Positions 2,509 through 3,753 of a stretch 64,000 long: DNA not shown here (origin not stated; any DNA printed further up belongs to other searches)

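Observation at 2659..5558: Orphan VirB11/TrbB-type ATPase with two unannotatable neighbours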

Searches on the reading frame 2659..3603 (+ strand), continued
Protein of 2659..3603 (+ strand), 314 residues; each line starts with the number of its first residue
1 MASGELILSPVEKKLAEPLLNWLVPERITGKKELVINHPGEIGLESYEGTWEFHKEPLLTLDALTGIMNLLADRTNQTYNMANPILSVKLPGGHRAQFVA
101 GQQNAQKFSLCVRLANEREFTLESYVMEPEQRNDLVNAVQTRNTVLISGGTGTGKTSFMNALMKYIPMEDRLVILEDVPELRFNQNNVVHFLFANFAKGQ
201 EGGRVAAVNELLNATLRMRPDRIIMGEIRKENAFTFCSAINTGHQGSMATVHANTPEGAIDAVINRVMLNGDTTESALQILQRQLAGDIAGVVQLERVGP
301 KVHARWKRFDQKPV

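Call 14: find_encoding_contigs(protein=P0002, flank=8000, max_places=2)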
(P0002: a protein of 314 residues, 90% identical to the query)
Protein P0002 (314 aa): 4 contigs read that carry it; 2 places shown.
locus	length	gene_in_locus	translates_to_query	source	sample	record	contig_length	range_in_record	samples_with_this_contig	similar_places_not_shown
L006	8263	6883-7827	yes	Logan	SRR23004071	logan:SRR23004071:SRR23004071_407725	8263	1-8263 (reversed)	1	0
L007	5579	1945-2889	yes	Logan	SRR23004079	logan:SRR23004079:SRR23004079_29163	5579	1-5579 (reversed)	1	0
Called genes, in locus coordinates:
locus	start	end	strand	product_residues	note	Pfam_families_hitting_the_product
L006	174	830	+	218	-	-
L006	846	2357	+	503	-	PF01336:tRNA_anti-codon, PF00152:tRNA-synt_2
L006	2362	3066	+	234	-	PF00912:Transgly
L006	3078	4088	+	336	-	PF13506:Glyco_transf_21 (weak), PF13641:Glyco_tranf_2_3, PF00535:Glycos_transf_2, PF10111:Glyco_tranf_2_2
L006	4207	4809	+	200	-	-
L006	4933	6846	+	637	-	PF13522:GATase_6, PF12481:DUF3700 (weak), PF13537:GATase_7, PF00733:Asn_synthase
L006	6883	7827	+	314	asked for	PF00437:T2SSE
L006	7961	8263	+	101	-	?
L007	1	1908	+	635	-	?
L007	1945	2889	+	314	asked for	PF00437:T2SSE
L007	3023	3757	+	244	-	PF00563:EAL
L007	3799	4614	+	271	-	-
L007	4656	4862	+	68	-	-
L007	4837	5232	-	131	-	-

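Call 15: find_encoding_contigs(protein=P0012, flank=10000, max_places=2)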
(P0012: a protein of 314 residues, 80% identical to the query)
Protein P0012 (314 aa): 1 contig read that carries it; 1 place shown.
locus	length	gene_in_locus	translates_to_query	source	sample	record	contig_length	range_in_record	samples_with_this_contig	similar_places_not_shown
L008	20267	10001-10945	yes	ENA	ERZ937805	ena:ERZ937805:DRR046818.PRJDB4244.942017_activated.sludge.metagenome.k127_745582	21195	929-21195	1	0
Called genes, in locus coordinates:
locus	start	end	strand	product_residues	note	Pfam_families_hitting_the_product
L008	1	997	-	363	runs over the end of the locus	PF03462:PCRF, PF00472:RF-1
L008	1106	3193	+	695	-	-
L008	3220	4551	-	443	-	PF13393:tRNA-synt_His, PF03129:HGTP_anticodon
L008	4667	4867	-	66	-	PF01165:Ribosomal_S21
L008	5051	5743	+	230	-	PF13489:Methyltransf_23, PF13847:Methyltransf_31, PF08241:Methyltransf_11, PF08242:Methyltransf_12, PF13649:Methyltransf_25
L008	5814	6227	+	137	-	-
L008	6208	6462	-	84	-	PF00462:Glutaredoxin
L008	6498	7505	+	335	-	PF13641:Glyco_tranf_2_3, PF00535:Glycos_transf_2, PF10111:Glyco_tranf_2_2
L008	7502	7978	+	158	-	-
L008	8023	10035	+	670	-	PF13522:GATase_6, PF12481:DUF3700 (weak), PF13537:GATase_7, PF00733:Asn_synthase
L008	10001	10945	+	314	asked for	PF00437:T2SSE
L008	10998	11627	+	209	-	-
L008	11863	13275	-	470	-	PF00875:DNA_photolyase, PF03441:FAD_binding_7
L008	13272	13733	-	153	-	PF03652:RuvX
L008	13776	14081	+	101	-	PF02686:GatC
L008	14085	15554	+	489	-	PF01425:Amidase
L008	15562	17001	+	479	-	PF02934:GatB_N, PF02637:GatB_Yqey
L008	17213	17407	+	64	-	-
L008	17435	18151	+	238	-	PF02357:NusG, PF00467:KOW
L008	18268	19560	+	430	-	PF00916:Sulfate_transp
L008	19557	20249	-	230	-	PF13398:Peptidase_M50B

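Call 16: find_encoding_contigs(protein=P0005, flank=10000, max_places=2)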
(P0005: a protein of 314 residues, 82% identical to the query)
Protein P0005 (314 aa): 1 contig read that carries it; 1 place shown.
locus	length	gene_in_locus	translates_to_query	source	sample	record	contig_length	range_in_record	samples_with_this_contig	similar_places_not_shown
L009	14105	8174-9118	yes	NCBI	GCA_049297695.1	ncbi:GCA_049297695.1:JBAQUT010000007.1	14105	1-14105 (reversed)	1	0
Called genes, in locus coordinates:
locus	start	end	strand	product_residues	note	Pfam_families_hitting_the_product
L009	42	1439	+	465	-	-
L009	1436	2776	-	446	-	PF13393:tRNA-synt_His, PF03129:HGTP_anticodon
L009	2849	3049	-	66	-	PF01165:Ribosomal_S21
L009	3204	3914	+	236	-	PF13489:Methyltransf_23, PF05175:MTS (weak), PF08241:Methyltransf_11, PF08242:Methyltransf_12, PF13578:Methyltransf_24 (faint), PF13649:Methyltransf_25, PF13847:Methyltransf_31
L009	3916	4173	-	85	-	PF00462:Glutaredoxin, PF13417:GST_N_3 (weak)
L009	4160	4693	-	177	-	PF10688:Imp-YgjV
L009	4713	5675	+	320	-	PF00535:Glycos_transf_2, PF10111:Glyco_tranf_2_2, PF13506:Glyco_transf_21 (weak), PF13641:Glyco_tranf_2_3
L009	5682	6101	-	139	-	-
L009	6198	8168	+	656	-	PF12481:DUF3700 (weak), PF13522:GATase_6, PF13537:GATase_7, PF00733:Asn_synthase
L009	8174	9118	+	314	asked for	PF00437:T2SSE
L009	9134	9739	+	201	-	PF00293:NUDIX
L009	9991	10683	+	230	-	-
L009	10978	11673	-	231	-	PF13398:Peptidase_M50B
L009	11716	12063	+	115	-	-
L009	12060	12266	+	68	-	-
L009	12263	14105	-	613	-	PF00773:RNB, PF00575:S1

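Call 17: search_protein_families(library=pfam, proteins=[P0025, P0062, P0088, L001:11150-11794:+, L008:10998-11627:+, L009:9991-10683:+, L007:3799-4614:+, L008:7502-7978:+, L006:4207-4809:+], max_evalue=0.01)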
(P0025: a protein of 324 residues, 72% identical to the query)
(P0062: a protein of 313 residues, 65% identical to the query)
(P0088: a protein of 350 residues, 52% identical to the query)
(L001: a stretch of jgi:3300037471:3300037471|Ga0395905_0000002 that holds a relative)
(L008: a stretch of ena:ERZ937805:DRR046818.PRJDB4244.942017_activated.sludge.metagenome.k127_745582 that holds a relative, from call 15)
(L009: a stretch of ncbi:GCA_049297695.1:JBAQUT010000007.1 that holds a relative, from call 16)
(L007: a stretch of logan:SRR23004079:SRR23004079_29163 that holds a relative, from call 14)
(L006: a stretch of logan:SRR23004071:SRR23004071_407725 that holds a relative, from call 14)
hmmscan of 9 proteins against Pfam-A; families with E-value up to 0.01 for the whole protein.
P0025 (324 aa): 8 families
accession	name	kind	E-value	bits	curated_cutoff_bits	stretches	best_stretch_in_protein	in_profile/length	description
PF00437.27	T2SSE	-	7.2e-32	110.9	24.9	1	110-265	105-253/370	Type II/IV secretion system protein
PF13401.12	AAA_22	-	0.0002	22.1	27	1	143-229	4-90/130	AAA domain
PF13191.12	AAA_16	-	0.00076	20.5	32.6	1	141-197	19-85/167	AAA ATPase domain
PF20720.3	nSTAND3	-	0.0013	18.9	27.2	1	137-185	10-59/155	Novel STAND NTPase 3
PF10412.15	TrwB_AAD_bind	-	0.0022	17.4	20.5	1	143-177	14-48/387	Type IV secretion-system coupling protein DNA-binding domain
PF12775.13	AAA_7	-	0.003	17.5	25.8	1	140-176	29-65/181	P-loop containing dynein motor region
PF13245.12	AAA_19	-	0.0072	17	25.1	0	135-167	3-34/134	AAA domain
PF00994.29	MoCF_biosynth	-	0.0082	16.3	26.6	0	116-162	25-75/144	Probable molybdopterin binding domain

P0062 (313 aa): 24 families
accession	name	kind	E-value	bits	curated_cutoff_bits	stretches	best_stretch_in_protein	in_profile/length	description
PF00437.27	T2SSE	-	2.6e-33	115.6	24.9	1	110-287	106-278/370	Type II/IV secretion system protein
PF20720.3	nSTAND3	-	4.9e-07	30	27.2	1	134-216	8-98/155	Novel STAND NTPase 3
PF01580.24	FtsK_SpoIIIE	-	7.5e-05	22.7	24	1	131-164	27-60/221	FtsK/SpoIIIE family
PF24883.2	NPHP3_N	-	0.00022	21.9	24.8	1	137-222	16-85/164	Nephrocystin 3, N-terminal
PF13245.12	AAA_19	-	0.00022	21.8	25.1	1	135-171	3-39/134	AAA domain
PF13476.12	AAA_23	-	0.00044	21.4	27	1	137-163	15-39/201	AAA domain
PF13191.12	AAA_16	-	0.00084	20.3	32.6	1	144-214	25-103/167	AAA ATPase domain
PF13555.12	AAA_29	-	0.00099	19.2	27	1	143-164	22-43/61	P-loop containing region of AAA domain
PF00270.35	DEAD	-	0.0013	18.9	26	1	133-196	4-71/167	DEAD/DEAH box helicase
PF07693.20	KAP_NTPase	-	0.0014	18.4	20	1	141-215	18-74/293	KAP family P-loop domain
PF05729.18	NACHT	-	0.0016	18.8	26.7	1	145-226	2-85/167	NACHT domain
PF12775.13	AAA_7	-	0.0016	18.5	25.8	1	139-173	29-63/181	P-loop containing dynein motor region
PF04851.21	ResIII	-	0.0027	18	22.5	1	136-220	15-95/164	Type III restriction enzyme, res subunit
PF13401.12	AAA_22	-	0.0028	18.4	27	1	142-225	4-89/130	AAA domain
PF02492.25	cobW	-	0.0032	17.5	20.7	1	145-198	2-48/180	CobW/HypB/UreG, nucleotide-binding domain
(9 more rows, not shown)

P0088 (350 aa): 14 families
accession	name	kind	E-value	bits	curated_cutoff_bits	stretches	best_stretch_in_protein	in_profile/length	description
PF00437.27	T2SSE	-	1.6e-34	119.6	24.9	1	108-282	106-277/370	Type II/IV secretion system protein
PF20720.3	nSTAND3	-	9e-05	22.7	27.2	1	133-182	8-58/155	Novel STAND NTPase 3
PF13245.12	AAA_19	-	0.00017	22.2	25.1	1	132-170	2-39/134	AAA domain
PF06414.18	Zeta_toxin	-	0.00049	20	22.3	1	131-187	7-62/199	Zeta toxin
PF13476.12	AAA_23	-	0.00083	20.5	27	1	141-162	18-39/201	AAA domain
PF13555.12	AAA_29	-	0.0019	18.3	27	1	139-163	19-43/61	P-loop containing region of AAA domain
PF02367.23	TsaE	-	0.0033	17.8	26.6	1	134-170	13-49/128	Threonylcarbamoyl adenosine biosynthesis protein TsaE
PF00994.29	MoCF_biosynth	-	0.0051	16.9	26.6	0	117-169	28-84/144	Probable molybdopterin binding domain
PF12775.13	AAA_7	-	0.006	16.6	25.8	0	138-171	29-62/181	P-loop containing dynein motor region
PF13191.12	AAA_16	-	0.0062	17.5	32.6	1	143-177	25-59/167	AAA ATPase domain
PF10412.15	TrwB_AAD_bind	-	0.0074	15.7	20.5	0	141-176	14-49/387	Type IV secretion-system coupling protein DNA-binding domain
PF20203.3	DUF6565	-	0.0075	17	24.5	0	42-98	19-67/86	Domain of unknown function (DUF6565)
PF01580.24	FtsK_SpoIIIE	-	0.0084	16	24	1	131-162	28-59/221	FtsK/SpoIIIE family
PF24883.2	NPHP3_N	-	0.0093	16.6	24.8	0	126-172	6-52/164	Nephrocystin 3, N-terminal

L001:11150-11794:+ (214 aa): 0 families

L008:10998-11627:+ (209 aa): 1 family
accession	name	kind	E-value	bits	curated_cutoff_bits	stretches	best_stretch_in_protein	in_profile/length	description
PF00293.34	NUDIX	-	9e-05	22.9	21.1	1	73-158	46-128/134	NUDIX domain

L009:9991-10683:+ (230 aa): 0 families

L007:3799-4614:+ (271 aa): 0 families

L008:7502-7978:+ (158 aa): 0 families

L006:4207-4809:+ (200 aa): 0 families

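Call 18: find_related_loci(query=window:2659-3603:+, collection=genome_contigs, flank=10000)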
Query window:2659-3603:+ (314 aa) in genome_contigs; peptide patterns used: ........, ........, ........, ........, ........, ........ (x = any residue, [..] = any of these).
64 stretches matched a pattern; 33 encode a relative of the query (tblastn E <= 1e-3); 33 distinct loci.
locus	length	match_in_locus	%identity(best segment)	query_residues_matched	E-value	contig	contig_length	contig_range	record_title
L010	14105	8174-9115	82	1-314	0e+0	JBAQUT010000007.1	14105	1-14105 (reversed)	MAG: Alphaproteobacteria bacterium isolate MFD03283_ilm_asm_bin39 k127_585, whole genome shotgun sequence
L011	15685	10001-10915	75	5-309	2e-156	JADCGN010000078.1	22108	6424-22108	MAG: Alphaproteobacteria bacterium isolate M179S2SP2A29QC M179S2_78, whole genome shotgun sequence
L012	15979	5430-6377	72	1-312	1e-152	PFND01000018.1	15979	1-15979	MAG: Alphaproteobacteria bacterium CG_4_10_14_0_8_um_filter_53_9 CG_4_10_14_0.8_um_filter_scaffold_1989_c, whole genome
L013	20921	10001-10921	72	3-309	4e-151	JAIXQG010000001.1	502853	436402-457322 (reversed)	MAG: Alphaproteobacteria bacterium isolate C4_MAG_00017 pond_C4_MAG_00017_000000000001, whole genome shotgun sequence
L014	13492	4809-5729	72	5-309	6e-150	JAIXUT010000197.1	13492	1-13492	MAG: Alphaproteobacteria bacterium isolate D1_MAG_00039 pond_D1_MAG_00039_000000000160, whole genome shotgun sequence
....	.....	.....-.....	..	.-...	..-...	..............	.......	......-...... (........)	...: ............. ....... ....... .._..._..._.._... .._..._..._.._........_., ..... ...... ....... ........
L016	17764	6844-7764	71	3-309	5e-149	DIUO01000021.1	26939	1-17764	MAG TPA_asm: Proteobacteria bacterium UBA6156 UBA6156_contig_5436, whole genome shotgun sequence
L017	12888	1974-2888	71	5-309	1e-148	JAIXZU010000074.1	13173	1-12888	MAG: Alphaproteobacteria bacterium isolate D8_MAG_00060 pond_D8_MAG_00060_000000000042, whole genome shotgun sequence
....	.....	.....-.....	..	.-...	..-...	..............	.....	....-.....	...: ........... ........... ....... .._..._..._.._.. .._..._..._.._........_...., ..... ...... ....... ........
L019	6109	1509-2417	71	5-307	6e-144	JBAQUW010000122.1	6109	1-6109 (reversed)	MAG: Alphaproteobacteria bacterium isolate MFD03283_ilm_asm_bin13 k127_171356, whole genome shotgun sequence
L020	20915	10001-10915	67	4-313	7e-141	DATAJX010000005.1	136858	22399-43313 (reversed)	MAG TPA_asm: Alphaproteobacteria bacterium isolate SMAG_U6923 k141_32955, whole genome shotgun sequence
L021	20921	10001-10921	68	4-307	2e-139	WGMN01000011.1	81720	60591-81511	MAG: Proteobacteria bacterium isolate RI_491 c_000000186399, whole genome shotgun sequence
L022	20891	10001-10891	69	4-307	2e-138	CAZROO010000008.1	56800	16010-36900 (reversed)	MAG TPA_asm: uncultured Pseudomonadales bacterium isolate SRP263991_co5_643 genome assembly, contig: NODE_1235_length_56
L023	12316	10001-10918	65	5-310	2e-136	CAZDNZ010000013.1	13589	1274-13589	MAG TPA_asm: uncultured Pseudomonadales bacterium isolate SRP141376_co5_134 genome assembly, contig: NODE_11170_length_1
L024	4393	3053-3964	64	3-306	6e-134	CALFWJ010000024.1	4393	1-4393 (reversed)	MAG: uncultured Alphaproteobacteria bacterium isolate H2_Bin_Bin_21 genome assembly, contig: c_000001296167, whole genom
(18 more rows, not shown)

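Call 19: find_encoding_contigs(protein=P0117, flank=10000, max_places=1)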
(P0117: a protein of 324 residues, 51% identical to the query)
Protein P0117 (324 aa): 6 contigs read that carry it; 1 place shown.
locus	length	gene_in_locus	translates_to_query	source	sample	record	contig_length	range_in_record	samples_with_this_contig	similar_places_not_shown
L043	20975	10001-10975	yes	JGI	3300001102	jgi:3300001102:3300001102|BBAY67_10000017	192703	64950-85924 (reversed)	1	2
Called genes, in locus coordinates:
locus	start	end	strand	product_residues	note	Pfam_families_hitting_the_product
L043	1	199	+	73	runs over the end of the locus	-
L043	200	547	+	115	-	PF00293:NUDIX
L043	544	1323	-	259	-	-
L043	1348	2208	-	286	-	PF13145:Rotamase_2, PF13616:Rotamase_3, PF00639:Rotamase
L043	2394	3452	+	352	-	PF01551:Peptidase_M23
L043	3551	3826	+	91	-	PF00216:Bac_DNA_binding, PF18291:HU-HIG (weak)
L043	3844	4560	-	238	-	PF02630:SCO1-SenC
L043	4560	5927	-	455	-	PF02881:SRP54_N, PF00448:SRP54, PF01656:CbiA (weak), PF02978:SRP_SPB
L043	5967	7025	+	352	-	-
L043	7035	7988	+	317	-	PF02881:SRP54_N, PF13604:AAA_30 (weak), PF00448:SRP54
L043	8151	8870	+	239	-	-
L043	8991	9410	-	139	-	-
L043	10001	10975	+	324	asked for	PF00437:T2SSE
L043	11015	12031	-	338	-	PF03486:HI0933_like (faint), PF07992:Pyr_redox_2, PF13738:Pyr_redox_3, PF00070:Pyr_redox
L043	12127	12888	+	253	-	PF10502:Peptidase_S26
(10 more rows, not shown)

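Call 20: find_encoding_contigs(protein=P0114, flank=10000, max_places=1)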
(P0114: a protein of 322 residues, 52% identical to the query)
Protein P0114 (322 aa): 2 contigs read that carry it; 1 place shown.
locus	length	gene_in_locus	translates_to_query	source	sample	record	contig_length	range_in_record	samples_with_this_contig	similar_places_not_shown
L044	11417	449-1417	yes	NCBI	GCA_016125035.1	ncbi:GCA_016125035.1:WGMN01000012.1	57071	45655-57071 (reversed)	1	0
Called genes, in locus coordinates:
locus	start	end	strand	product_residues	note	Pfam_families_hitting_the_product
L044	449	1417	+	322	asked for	PF00437:T2SSE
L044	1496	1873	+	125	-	-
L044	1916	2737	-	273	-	-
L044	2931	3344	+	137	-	-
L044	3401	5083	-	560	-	PF06418:CTP_synth_N, PF00117:GATase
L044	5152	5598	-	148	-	-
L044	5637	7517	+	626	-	PF13623:SurA_N_2, PF13624:SurA_N_3, PF13145:Rotamase_2, PF13616:Rotamase_3, PF00639:Rotamase, PF13145:Rotamase_2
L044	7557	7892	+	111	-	-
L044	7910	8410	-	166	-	-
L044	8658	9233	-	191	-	PF08712:Nfu_N, PF01106:NifU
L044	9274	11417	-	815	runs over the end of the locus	PF23357:DUF7088, PF09822:ABC_transp_aux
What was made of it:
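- Two copies occur in at least seven MAGs (calls 18, 20).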
